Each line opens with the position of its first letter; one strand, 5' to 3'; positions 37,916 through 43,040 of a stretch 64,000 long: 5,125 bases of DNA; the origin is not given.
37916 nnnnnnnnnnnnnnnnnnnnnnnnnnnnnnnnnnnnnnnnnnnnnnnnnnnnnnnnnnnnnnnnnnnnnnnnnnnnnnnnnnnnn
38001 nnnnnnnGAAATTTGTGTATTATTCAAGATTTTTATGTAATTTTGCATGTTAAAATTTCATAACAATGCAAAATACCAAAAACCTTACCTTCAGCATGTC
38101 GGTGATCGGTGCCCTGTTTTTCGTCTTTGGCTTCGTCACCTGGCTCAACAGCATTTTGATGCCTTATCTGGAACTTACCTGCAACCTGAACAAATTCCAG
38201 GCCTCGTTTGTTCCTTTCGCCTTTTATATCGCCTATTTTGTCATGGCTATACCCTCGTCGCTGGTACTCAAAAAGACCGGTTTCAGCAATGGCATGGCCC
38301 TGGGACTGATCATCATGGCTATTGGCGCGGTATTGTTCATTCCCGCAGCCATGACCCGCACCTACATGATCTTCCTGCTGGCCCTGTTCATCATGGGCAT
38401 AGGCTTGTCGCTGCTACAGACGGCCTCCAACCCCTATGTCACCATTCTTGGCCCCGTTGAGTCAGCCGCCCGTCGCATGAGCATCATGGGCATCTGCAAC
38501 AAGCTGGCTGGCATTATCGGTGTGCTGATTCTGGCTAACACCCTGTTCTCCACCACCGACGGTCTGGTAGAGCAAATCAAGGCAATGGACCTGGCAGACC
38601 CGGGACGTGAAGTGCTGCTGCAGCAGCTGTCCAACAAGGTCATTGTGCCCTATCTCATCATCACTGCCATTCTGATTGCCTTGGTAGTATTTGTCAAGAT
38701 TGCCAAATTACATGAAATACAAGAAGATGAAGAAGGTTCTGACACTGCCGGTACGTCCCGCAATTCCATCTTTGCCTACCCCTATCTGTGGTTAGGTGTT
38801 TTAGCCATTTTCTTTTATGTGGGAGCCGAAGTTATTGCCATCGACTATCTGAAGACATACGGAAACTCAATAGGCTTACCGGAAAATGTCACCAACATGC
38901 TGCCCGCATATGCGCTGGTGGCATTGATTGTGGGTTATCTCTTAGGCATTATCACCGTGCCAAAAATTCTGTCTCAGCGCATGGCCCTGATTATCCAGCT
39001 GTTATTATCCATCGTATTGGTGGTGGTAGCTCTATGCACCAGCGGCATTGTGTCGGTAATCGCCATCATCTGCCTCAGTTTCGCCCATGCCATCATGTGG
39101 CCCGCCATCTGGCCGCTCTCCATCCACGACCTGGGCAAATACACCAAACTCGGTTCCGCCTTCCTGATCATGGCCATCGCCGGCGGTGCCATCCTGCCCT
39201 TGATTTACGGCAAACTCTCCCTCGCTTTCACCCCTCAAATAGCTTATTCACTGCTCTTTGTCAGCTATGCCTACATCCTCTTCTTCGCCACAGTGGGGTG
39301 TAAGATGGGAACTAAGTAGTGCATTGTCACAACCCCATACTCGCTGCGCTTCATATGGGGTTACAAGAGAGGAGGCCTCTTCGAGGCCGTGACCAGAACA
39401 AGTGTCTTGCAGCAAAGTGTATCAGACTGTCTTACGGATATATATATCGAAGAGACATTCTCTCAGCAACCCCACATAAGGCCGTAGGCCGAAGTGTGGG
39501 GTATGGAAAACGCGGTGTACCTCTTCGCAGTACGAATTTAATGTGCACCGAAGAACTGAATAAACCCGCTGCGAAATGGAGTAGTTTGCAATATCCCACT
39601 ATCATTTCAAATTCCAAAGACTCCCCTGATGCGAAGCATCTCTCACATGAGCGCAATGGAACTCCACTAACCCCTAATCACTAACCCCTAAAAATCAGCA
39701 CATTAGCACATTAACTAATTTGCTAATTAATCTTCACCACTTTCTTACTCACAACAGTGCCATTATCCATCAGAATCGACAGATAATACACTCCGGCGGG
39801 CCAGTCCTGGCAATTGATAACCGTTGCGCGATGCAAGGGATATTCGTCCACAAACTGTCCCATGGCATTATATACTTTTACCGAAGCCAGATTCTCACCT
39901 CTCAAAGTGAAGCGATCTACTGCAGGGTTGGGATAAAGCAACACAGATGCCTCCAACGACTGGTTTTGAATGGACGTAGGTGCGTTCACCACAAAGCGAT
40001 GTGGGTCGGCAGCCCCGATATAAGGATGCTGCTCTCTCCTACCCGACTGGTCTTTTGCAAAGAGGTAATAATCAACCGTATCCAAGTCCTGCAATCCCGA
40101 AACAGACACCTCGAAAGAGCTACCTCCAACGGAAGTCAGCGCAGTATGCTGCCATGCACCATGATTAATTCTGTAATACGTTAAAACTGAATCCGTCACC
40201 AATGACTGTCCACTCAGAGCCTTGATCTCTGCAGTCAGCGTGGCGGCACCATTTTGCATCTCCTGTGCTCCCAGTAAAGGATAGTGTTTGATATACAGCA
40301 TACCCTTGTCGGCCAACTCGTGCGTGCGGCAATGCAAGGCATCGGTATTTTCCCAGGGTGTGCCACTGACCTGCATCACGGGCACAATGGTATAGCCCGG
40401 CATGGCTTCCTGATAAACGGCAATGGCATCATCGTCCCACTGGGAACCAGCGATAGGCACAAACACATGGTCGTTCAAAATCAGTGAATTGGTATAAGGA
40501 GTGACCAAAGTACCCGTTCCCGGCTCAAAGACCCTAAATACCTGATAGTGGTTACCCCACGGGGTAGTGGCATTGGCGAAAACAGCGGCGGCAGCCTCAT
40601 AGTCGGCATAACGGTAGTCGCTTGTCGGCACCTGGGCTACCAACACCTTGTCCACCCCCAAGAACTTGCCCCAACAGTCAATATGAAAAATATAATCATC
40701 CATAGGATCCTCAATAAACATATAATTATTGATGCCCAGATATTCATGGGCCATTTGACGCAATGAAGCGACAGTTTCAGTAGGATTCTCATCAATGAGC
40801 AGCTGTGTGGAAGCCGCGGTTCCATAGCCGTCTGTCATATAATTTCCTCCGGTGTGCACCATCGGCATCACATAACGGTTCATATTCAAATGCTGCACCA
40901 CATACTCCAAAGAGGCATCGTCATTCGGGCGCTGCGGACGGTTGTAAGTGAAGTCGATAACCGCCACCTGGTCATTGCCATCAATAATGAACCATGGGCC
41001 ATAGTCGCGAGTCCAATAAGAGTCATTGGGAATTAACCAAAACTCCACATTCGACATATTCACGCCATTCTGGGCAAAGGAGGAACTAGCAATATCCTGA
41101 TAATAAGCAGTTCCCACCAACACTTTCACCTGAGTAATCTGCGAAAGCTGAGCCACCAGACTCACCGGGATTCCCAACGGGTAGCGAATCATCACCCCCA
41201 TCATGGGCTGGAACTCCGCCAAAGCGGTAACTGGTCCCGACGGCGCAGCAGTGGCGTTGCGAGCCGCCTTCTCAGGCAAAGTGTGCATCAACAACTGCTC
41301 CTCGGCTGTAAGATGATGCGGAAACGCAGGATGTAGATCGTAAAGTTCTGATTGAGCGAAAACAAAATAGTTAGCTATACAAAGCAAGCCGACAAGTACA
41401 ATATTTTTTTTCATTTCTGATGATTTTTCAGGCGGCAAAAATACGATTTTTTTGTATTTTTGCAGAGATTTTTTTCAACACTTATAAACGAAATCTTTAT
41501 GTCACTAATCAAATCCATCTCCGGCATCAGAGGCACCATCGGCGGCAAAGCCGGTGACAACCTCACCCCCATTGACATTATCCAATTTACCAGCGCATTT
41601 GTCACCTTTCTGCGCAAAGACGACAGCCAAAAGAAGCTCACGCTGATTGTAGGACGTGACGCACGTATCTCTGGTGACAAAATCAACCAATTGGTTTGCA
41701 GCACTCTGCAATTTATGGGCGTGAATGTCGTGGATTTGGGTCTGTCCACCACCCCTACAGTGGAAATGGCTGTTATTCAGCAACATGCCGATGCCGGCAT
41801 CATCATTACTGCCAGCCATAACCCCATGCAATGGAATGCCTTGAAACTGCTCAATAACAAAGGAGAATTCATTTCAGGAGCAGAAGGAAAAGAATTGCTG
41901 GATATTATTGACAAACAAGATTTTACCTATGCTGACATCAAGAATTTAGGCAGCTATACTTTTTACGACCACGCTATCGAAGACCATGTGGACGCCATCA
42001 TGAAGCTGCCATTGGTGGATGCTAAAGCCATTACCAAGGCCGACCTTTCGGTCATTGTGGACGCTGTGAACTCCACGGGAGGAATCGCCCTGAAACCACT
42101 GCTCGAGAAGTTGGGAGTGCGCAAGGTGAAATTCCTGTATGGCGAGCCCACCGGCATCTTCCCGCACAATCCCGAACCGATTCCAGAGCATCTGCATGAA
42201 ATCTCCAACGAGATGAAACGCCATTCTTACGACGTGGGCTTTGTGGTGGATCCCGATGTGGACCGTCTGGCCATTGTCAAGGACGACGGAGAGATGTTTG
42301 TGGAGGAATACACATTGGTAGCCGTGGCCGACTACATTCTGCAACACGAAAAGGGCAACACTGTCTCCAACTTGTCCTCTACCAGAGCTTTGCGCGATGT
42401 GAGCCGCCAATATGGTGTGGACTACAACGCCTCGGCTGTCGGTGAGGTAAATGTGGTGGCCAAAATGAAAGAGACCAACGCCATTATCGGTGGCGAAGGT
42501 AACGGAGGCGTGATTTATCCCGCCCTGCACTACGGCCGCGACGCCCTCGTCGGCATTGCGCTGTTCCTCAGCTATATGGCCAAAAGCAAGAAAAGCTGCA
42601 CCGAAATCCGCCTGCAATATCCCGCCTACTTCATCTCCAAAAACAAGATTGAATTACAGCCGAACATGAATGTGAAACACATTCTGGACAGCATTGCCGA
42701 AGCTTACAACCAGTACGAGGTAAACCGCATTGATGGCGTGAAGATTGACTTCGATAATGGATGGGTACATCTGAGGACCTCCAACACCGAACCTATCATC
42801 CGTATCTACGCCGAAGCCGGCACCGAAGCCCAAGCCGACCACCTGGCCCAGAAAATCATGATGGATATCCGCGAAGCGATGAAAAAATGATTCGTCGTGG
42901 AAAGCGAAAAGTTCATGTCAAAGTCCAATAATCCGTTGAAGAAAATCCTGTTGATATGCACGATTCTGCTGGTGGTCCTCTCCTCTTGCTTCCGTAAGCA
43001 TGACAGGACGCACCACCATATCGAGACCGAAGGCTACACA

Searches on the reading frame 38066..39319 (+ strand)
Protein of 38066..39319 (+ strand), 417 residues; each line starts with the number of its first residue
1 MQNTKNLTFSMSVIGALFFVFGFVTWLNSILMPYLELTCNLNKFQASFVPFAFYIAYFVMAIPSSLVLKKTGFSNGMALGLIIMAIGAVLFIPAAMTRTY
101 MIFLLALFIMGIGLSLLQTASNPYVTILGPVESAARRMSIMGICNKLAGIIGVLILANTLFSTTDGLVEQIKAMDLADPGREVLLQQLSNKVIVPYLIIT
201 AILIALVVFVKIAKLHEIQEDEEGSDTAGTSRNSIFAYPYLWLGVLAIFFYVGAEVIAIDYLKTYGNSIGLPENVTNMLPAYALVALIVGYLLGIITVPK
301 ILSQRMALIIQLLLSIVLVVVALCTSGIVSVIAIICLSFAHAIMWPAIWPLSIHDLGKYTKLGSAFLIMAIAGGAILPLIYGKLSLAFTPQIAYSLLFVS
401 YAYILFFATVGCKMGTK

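Call 14: search_protein_families(library=pfam, proteins=[window:38066-39319:+])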
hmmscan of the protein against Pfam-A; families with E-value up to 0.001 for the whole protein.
window:38066-39319:+ (417 aa): 1 family
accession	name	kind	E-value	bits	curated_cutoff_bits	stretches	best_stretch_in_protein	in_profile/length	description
PF07690.21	MFS_1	-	1.6e-23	83.7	33.4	1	17-376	4-345/347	Major Facilitator Superfamily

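Call 43: find_encoding_contigs(protein=window:38066-39319:+, flank=1500, max_places=10)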
Protein window:38066-39319:+ (417 aa): 4 contigs read that carry it; 1 place shown.
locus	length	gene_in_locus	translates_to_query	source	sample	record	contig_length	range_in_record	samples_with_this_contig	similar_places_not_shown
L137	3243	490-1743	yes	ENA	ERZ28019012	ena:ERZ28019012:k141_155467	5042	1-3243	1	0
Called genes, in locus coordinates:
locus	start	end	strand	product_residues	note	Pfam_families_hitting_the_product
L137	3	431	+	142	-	?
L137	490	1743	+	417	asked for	PF07690:MFS_1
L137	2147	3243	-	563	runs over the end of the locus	PF04371:PAD_porph, PF18962:Por_Secre_tail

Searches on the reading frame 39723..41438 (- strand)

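Call 14: search_protein_families(library=pfam, proteins=[window:39723-41438:-])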
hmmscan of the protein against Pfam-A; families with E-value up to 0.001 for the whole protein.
window:39723-41438:- (571 aa): 2 families
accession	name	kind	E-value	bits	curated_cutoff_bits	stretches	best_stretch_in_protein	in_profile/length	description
PF04371.20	PAD_porph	-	8.6e-34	117.6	25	1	93-374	37-319/321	Porphyromonas-type peptidyl-arginine deiminase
PF18962.6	Por_Secre_tail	-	6.5e-10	39.6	27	1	501-568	1-75/75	Secretion system C-terminal sorting domain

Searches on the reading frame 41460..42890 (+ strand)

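Call 14: search_protein_families(library=pfam, proteins=[window:41460-42890:+])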
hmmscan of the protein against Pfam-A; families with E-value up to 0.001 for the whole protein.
window:41460-42890:+ (476 aa): 4 families
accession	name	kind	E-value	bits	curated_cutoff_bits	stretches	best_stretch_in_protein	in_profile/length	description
PF02878.22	PGM_PMM_I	-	9.7e-31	106.7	22.5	1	21-155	7-136/138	Phosphoglucomutase/phosphomannomutase, alpha/beta/alpha domain I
PF02879.22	PGM_PMM_II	-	7.1e-21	75.1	29.3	1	186-277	11-103/103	Phosphoglucomutase/phosphomannomutase, alpha/beta/alpha domain II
PF02880.22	PGM_PMM_III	-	1.5e-19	70.6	20.7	1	284-384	4-108/115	Phosphoglucomutase/phosphomannomutase, alpha/beta/alpha domain III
PF00408.26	PGM_PMM_IV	-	1e-11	45.2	23.1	1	417-466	16-65/68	Phosphoglucomutase/phosphomannomutase, C-terminal domain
